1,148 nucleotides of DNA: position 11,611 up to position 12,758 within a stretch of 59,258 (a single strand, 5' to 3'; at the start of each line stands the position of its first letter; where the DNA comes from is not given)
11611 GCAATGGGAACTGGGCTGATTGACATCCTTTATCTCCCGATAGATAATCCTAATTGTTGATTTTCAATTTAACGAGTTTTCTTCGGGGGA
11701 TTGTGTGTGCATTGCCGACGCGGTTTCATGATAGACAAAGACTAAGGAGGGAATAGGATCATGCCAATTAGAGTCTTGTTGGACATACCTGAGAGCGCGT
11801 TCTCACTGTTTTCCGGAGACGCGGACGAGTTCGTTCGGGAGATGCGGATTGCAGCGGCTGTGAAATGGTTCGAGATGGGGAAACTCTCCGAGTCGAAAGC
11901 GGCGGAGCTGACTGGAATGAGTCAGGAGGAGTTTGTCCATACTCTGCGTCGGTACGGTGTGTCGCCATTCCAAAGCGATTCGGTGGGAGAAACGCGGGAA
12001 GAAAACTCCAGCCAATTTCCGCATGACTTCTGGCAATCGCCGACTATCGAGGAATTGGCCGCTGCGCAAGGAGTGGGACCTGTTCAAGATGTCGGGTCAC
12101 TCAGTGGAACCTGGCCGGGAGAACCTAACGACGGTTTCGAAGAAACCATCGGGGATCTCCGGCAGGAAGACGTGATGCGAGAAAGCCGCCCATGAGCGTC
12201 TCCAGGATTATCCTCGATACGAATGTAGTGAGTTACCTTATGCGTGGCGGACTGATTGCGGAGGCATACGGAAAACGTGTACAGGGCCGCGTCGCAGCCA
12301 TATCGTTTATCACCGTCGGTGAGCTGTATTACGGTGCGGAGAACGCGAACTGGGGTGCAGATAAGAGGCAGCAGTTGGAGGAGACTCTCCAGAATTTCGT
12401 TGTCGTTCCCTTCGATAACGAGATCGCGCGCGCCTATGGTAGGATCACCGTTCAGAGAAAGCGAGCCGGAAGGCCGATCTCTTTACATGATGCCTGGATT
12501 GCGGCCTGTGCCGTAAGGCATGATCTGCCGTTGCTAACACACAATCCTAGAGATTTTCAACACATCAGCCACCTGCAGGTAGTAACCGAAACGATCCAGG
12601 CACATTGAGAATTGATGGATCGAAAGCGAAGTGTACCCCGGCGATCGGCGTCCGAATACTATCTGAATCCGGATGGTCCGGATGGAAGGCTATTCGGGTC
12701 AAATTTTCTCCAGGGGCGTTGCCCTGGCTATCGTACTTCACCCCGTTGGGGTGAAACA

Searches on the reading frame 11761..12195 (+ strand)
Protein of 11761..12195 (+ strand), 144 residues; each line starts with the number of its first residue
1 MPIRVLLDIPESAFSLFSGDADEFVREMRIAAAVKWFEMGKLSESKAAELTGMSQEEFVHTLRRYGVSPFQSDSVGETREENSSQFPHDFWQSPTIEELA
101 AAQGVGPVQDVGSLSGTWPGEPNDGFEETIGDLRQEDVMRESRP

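Call 6: search_protein_families(library=pfam, max_evalue=1, proteins=[window:11761-12192:+])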
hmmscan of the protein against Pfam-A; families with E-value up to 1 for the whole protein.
window:11761-12192:+ (144 aa): 1 family
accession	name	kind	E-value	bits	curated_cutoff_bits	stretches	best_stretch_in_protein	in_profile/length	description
PF03683.19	UPF0175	-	2.2e-19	69.4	27.9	1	9-73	1-65/75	Uncharacterised protein family (UPF0175)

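Call 7: search_protein_families(library=ncbifam, max_evalue=1, proteins=[window:11761-12192:+])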
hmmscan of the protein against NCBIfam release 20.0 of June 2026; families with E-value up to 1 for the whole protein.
window:11761-12192:+ (144 aa): 2 families
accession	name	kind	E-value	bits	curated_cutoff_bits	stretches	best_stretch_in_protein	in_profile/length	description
TIGR03176.1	AllC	equivalog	0.048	12.4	597.75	1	64-112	106-153/406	allantoate deiminase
NF006768.0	PRK09290.1-1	equivalog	0.084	11.7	532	1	68-111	113-156/411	allantoate deiminase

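Call 48: find_encoding_contigs(protein=window:11761-12195:+, flank=10000, max_places=10)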
Protein window:11761-12195:+ (144 aa): 1 contig read that carries it; 1 place shown.
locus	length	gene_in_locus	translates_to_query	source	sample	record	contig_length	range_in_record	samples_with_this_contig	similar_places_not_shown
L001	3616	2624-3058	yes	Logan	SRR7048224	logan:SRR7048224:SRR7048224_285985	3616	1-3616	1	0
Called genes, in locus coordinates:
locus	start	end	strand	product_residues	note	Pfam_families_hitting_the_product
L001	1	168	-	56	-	?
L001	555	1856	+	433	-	-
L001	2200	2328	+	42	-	-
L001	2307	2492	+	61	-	-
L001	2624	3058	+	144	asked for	PF03683:UPF0175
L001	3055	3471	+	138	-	PF01850:PIN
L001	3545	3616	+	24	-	?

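Call 72: search_protein_families(library=pfam, max_evalue=1, proteins=[L012:645-863:+, L012:863-1144:+])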
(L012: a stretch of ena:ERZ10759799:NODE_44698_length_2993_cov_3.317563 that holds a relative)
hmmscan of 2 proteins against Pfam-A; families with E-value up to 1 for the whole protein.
L012:645-863:+ (73 aa): 0 families

L012:863-1144:+ (94 aa): 5 families
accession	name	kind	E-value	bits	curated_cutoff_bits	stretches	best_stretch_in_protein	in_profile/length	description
PF15738.11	YafQ_toxin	-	9.6e-07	29.5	30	1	3-93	2-86/88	Bacterial toxin of type II toxin-antitoxin system, YafQ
PF06769.20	YoeB_toxin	-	0.0016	18.9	27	1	18-72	13-67/80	YoeB-like toxin of bacterial type II toxin-antitoxin system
PF05016.21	ParE_toxin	-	0.051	14.6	23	1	14-94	11-89/89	ParE toxin of type II toxin-antitoxin system, parDE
PF13977.11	TetR_C_6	-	0.077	13.6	27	1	14-61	40-91/115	BetI-type transcriptional repressor, C-terminal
PF05015.19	HigB-like_toxin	-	0.08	13.9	27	1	21-74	28-81/91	RelE-like toxin of type II toxin-antitoxin system HigB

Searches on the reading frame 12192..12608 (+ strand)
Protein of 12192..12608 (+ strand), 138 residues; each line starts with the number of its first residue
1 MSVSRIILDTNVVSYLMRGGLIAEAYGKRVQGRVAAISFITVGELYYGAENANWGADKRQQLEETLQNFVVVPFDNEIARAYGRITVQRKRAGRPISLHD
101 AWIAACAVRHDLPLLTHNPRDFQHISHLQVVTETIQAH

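Call 6: search_protein_families(library=pfam, max_evalue=1, proteins=[window:12192-12605:+])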
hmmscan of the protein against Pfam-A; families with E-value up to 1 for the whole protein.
window:12192-12605:+ (138 aa): 2 families
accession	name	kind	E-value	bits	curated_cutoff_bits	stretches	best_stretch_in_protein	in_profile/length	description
PF01850.27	PIN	-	4.6e-18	66.4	23.6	1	6-126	1-118/120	PIN domain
PF18480.7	DUF5615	-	0.094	13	23.8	1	88-129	26-65/110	Domain of unknown function (DUF5615)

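Call 7: search_protein_families(library=ncbifam, max_evalue=1, proteins=[window:12192-12605:+])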
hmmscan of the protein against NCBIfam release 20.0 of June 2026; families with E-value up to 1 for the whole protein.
window:12192-12605:+ (138 aa): 4 families
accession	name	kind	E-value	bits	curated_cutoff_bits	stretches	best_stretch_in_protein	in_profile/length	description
NF047863.1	VapCLeptosp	equivalog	1.7e-23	83.3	140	1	7-130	2-126/130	type II toxin-antitoxin system tRNA(fMet)-specific endonuclease VapC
NF010285.0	PRK13725.1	subfamily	1.8e-10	40.9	143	1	6-130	4-128/132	tRNA(fMet)-specific endonuclease VapC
NF047959.1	TA_toxin_VapC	equivalog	7e-09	35.8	80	1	36-127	33-121/125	type II toxin-antitoxin system VapC family toxin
TIGR00028.1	Mtu_PIN_fam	subfamily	0.0041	17.3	73.6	1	60-130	68-137/143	TA system VapC family ribonuclease toxin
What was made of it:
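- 11761..12608 (+): Neighbouring intact TA module: UPF0175 antitoxin (11761-12195) and PIN/VapC toxin (12192-12608). VapC NCBIfam hits (call 7).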

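Call 40: find_encoding_contigs(protein=window:12192-12608:+, flank=10000, max_places=10)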
Protein window:12192-12608:+ (138 aa): 1 contig read that carries it; 1 place shown.
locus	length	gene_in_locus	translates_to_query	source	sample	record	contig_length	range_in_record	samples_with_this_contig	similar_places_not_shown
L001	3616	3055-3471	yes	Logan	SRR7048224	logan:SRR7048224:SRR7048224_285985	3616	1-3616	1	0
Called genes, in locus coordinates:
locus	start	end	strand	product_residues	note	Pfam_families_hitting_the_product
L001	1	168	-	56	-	?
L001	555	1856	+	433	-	-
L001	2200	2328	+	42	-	-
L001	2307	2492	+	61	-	-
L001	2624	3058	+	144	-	PF03683:UPF0175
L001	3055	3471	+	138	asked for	PF01850:PIN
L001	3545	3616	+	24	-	?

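Call 54: list_cluster_members(proteins=[window:12192-12605:+, window:9691-10989:+, window:11336-11626:+, window:11071-11244:+, window:13338-14093:-, window:14267-15877:+])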
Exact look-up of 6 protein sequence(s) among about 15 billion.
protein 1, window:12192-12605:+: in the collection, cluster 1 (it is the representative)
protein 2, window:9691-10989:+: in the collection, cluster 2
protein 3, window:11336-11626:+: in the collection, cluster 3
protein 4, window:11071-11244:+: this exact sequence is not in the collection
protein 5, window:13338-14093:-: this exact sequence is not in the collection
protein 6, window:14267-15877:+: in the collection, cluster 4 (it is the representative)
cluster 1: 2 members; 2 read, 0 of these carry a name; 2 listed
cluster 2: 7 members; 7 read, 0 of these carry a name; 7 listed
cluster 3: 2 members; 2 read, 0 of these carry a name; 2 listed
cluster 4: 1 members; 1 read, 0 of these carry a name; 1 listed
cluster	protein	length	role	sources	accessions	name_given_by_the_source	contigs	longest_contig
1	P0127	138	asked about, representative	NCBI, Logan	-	-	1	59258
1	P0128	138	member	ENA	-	-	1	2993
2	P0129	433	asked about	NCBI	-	-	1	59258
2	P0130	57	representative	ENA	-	-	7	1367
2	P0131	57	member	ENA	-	-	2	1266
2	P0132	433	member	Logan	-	-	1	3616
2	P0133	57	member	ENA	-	-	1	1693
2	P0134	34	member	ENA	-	-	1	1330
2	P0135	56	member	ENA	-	-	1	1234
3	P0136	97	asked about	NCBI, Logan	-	-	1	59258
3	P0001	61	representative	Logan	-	-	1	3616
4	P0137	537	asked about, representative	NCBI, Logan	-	-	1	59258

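Call 56: find_encoding_contigs(protein=P0130, flank=5000, max_places=10)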
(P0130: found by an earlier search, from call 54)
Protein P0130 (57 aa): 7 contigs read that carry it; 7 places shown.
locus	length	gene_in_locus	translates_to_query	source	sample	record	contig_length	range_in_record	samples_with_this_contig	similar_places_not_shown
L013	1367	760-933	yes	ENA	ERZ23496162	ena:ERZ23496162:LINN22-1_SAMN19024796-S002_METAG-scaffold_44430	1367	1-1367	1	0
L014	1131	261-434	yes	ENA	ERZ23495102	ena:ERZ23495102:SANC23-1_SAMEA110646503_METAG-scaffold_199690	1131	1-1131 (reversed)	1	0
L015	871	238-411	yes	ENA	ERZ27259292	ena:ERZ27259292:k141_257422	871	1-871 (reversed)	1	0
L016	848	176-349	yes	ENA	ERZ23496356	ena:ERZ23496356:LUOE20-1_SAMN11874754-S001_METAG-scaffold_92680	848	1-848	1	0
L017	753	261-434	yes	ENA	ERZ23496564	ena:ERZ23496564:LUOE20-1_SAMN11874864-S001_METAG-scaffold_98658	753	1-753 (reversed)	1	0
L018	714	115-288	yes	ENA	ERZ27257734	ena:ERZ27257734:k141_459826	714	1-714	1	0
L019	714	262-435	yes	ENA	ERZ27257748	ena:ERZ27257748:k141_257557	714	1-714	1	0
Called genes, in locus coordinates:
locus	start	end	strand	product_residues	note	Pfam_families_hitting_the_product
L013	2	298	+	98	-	?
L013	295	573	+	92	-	-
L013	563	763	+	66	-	-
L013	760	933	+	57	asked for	-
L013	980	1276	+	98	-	PF00111:Fer2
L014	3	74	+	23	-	?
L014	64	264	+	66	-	-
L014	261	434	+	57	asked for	-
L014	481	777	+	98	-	PF00111:Fer2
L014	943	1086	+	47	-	-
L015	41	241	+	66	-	-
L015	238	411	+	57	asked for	-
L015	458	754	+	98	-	PF00111:Fer2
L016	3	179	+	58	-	?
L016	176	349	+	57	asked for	-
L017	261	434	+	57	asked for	-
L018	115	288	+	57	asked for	-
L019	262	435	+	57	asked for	-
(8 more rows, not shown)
